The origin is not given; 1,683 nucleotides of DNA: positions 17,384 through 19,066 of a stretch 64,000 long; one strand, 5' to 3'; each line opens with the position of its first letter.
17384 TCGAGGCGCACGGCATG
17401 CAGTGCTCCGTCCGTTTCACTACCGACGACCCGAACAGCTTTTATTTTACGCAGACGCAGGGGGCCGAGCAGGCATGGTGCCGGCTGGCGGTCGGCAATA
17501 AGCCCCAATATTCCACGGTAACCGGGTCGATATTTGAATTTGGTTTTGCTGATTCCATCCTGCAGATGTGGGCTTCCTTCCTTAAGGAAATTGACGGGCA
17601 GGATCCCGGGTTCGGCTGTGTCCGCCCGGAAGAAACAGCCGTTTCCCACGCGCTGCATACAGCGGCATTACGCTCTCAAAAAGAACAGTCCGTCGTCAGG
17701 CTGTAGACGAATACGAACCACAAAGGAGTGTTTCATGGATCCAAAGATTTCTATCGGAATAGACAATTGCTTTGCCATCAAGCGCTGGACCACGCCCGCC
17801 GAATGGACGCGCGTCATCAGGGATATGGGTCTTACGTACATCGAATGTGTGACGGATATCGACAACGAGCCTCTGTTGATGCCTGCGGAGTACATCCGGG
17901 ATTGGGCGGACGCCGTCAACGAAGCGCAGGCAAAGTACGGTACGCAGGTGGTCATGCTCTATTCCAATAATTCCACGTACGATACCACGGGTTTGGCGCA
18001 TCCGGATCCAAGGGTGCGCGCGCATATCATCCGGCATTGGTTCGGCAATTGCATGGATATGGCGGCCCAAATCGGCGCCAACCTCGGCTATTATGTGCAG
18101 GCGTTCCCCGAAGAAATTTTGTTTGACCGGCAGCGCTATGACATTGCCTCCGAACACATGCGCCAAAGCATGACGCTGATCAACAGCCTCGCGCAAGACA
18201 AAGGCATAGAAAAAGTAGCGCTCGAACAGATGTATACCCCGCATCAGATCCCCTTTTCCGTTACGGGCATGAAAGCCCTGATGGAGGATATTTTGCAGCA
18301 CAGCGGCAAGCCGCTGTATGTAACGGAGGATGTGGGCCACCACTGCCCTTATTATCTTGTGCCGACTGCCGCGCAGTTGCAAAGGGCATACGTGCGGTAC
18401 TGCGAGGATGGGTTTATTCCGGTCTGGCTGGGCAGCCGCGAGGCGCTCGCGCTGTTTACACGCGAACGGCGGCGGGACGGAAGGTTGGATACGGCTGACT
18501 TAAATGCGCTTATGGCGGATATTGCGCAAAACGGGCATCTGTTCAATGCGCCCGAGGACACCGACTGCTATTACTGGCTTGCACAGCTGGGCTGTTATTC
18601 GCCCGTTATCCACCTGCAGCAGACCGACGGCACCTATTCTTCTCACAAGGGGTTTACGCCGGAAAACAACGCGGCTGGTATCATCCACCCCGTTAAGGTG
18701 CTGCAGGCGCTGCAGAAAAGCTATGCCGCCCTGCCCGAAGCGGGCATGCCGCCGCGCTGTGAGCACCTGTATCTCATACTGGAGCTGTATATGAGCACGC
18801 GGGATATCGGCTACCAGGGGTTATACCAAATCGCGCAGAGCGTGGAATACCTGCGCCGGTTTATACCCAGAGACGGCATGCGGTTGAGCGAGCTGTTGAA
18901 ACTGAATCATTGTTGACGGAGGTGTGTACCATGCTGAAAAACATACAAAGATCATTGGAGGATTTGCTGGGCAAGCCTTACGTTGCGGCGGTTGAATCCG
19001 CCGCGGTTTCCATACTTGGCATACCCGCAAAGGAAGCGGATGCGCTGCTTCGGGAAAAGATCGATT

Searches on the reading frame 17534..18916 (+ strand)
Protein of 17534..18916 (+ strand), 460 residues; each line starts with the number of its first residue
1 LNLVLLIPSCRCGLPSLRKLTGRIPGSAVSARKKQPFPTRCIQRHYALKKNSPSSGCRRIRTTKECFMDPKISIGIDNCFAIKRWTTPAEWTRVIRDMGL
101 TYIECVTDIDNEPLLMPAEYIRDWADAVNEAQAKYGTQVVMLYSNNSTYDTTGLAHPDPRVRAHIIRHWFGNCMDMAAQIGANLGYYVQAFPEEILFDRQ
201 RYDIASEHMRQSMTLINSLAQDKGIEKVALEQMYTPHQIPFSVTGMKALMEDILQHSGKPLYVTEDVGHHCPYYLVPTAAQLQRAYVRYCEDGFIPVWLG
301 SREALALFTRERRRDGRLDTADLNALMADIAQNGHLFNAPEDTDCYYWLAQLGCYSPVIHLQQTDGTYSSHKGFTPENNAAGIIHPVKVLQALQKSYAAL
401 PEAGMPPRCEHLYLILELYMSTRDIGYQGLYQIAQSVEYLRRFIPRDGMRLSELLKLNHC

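Call 35: search_protein_families(library=pfam, proteins=[window:17534-18916:+], max_evalue=0.00001)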
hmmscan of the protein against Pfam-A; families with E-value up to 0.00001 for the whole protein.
window:17534-18916:+ (460 aa): 1 family
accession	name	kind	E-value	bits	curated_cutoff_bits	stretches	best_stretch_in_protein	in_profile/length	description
PF01261.30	AP_endonuc_2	-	9.3e-08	32.5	31.1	1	94-253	3-148/249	Xylose isomerase-like TIM barrel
